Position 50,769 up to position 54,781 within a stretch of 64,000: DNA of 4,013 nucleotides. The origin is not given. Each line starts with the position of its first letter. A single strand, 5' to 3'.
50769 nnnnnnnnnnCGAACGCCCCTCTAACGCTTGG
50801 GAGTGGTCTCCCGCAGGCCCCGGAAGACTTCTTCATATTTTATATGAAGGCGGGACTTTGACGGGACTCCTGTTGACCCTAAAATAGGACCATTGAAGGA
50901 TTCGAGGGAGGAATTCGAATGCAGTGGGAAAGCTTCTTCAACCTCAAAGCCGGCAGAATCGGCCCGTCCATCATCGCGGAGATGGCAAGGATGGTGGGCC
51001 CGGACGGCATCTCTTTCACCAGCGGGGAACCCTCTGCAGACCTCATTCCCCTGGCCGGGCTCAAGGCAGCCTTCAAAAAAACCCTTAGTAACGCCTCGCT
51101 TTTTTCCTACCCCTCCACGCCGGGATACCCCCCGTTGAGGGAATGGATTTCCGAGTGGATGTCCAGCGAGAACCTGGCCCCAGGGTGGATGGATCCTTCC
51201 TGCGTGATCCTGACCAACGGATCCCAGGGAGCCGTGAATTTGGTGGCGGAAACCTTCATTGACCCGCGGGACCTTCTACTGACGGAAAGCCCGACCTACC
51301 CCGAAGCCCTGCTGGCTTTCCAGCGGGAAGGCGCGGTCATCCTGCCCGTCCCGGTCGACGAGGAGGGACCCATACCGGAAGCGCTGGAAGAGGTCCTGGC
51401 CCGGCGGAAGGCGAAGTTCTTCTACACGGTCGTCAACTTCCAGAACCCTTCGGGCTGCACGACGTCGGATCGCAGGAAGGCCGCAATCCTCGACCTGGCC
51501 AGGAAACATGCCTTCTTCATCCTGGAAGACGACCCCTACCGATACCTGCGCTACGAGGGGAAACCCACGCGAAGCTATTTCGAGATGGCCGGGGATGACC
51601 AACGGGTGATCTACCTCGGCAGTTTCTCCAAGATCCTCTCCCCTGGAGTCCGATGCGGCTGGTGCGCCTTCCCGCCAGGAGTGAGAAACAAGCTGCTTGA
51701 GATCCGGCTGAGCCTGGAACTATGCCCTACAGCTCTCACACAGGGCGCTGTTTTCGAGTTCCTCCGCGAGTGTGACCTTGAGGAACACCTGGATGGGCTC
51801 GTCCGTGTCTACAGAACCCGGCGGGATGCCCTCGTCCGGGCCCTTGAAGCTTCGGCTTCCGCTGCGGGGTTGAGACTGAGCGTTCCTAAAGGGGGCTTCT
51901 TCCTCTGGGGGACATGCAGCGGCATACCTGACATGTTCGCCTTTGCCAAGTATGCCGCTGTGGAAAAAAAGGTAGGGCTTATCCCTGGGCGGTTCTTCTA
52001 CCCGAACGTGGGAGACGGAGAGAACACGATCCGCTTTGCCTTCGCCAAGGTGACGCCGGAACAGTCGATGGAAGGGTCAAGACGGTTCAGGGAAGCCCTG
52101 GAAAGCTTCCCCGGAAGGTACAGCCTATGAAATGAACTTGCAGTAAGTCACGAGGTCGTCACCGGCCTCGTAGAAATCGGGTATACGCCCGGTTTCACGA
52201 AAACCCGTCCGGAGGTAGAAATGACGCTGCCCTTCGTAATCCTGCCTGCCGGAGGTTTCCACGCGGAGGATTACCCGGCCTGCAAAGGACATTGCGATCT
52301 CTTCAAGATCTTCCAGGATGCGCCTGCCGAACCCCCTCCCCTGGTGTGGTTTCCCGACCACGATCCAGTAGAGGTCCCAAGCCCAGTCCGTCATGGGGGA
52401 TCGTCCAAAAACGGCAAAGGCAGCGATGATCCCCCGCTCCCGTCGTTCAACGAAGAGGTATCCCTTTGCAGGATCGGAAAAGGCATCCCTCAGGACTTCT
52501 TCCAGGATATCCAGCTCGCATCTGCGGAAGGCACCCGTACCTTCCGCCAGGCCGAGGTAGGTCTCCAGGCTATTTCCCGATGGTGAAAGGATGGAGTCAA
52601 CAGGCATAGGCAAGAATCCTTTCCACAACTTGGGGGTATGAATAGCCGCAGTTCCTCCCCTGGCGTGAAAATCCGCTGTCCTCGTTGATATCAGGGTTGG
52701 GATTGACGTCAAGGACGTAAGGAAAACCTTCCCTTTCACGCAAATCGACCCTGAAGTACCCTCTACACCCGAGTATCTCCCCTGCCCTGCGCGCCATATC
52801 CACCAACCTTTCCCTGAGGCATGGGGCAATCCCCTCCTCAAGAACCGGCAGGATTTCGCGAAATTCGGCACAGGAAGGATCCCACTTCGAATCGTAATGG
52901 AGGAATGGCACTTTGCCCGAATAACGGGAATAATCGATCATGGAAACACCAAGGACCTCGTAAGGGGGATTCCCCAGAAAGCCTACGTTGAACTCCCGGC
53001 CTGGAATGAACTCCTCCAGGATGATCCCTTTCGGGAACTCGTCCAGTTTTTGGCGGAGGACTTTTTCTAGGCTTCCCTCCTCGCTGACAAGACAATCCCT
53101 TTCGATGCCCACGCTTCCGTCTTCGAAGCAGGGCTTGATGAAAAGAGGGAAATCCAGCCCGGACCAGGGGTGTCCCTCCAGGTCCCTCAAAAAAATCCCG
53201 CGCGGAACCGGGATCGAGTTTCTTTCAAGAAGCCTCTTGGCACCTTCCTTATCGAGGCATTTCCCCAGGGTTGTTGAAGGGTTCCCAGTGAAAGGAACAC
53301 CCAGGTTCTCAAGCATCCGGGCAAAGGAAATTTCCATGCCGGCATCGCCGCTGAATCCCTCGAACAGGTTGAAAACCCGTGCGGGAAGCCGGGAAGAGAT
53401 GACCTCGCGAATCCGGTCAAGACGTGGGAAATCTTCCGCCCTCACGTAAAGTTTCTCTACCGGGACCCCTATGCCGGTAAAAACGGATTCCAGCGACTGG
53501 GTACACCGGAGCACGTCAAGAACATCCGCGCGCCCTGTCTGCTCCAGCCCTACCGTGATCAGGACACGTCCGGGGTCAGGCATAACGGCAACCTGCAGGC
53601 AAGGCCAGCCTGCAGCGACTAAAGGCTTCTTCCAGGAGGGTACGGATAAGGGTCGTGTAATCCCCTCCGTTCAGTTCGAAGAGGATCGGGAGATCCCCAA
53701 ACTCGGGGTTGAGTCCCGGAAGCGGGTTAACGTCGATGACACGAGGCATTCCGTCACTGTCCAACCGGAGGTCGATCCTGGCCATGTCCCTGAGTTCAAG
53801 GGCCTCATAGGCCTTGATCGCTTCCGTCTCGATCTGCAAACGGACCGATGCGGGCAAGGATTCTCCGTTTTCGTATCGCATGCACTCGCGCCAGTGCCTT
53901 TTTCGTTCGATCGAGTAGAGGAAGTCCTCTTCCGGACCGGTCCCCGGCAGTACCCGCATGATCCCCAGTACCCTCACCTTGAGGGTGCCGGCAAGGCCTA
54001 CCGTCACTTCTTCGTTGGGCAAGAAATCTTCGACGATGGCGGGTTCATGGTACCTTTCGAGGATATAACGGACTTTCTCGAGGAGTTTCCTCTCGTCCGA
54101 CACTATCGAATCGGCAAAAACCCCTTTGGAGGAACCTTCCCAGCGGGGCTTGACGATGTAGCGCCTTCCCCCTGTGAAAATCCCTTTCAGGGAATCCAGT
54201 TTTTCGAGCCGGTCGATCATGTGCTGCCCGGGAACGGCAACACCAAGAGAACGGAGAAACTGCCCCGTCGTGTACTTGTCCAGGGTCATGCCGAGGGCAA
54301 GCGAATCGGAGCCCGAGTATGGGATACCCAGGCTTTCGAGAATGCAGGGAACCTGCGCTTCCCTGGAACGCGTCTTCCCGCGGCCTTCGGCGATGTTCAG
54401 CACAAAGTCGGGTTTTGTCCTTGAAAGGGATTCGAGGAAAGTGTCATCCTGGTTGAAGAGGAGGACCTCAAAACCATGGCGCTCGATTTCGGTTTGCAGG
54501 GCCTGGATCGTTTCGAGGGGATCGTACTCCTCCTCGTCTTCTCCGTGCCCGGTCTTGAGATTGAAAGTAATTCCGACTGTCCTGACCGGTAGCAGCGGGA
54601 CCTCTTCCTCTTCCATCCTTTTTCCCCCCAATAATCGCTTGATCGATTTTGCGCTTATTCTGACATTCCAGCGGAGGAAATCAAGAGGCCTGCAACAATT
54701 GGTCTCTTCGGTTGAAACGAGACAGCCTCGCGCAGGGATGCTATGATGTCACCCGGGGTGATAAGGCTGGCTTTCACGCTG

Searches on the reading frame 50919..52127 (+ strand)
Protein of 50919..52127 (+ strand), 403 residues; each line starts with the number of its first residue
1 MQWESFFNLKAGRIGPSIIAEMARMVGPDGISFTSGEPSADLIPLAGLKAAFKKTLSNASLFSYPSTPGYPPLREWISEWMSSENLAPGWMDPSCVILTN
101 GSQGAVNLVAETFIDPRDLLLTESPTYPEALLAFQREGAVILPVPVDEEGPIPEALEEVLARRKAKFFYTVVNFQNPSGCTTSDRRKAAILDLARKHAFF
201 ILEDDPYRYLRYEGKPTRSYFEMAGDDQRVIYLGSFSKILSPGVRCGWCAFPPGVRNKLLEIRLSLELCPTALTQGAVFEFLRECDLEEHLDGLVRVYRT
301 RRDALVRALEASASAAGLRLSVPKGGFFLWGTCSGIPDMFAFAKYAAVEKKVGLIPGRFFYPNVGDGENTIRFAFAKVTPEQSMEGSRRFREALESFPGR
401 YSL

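Call 25: search_protein_families(library=pfam, proteins=[window:50919-52127:+], max_evalue=0.00001)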
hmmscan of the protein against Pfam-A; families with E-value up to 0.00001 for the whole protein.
window:50919-52127:+ (403 aa): 2 families
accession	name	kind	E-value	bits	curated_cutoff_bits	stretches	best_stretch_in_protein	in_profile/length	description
PF00155.27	Aminotran_1_2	-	3.2e-31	109.3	19.7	1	29-384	2-355/361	Aminotransferase class I and II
PF12897.13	Asp_aminotransf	-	4.5e-07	29.5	27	1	119-330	126-346/421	Aspartate amino-transferase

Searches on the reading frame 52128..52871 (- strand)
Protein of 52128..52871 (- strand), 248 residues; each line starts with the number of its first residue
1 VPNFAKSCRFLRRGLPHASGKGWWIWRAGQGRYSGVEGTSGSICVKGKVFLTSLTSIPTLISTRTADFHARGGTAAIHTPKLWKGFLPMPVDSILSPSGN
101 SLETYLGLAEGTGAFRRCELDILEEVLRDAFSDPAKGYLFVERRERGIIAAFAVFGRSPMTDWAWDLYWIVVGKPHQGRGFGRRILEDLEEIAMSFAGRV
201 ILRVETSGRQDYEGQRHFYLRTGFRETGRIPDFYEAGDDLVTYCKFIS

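Call 25: search_protein_families(library=pfam, proteins=[window:52128-52871:-], max_evalue=0.00001)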
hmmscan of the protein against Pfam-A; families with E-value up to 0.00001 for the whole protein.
window:52128-52871:- (248 aa): 2 families
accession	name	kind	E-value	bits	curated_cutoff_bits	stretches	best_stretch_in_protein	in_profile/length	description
PF00583.31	Acetyltransf_1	-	4.9e-09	36.9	20.7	1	119-224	16-116/116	Acetyltransferase (GNAT) family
PF13508.13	Acetyltransf_7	-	5.1e-08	33.6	27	1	138-226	4-84/84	Acetyltransferase (GNAT) domain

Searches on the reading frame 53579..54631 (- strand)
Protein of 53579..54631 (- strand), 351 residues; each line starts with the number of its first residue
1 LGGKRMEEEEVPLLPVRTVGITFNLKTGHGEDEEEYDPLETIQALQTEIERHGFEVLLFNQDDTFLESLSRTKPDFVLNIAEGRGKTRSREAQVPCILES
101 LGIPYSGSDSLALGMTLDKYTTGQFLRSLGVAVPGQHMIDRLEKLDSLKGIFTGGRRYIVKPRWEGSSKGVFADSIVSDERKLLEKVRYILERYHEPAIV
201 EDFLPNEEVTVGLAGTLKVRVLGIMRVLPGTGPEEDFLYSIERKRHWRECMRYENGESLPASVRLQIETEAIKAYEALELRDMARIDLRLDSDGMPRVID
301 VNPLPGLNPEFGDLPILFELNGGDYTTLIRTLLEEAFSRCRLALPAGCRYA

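Call 25: search_protein_families(library=pfam, proteins=[window:53579-54631:-], max_evalue=0.00001)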
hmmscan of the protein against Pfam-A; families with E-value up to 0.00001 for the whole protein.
window:53579-54631:- (351 aa): 2 families
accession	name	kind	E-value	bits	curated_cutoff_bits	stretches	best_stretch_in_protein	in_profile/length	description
PF07478.18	Dala_Dala_lig_C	-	2.7e-22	79.7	24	1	159-334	40-204/204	D-ala D-ala ligase C-terminus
PF02655.19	ATP-grasp_3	-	3.2e-09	37.5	23.2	1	118-303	3-155/160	ATP-grasp domain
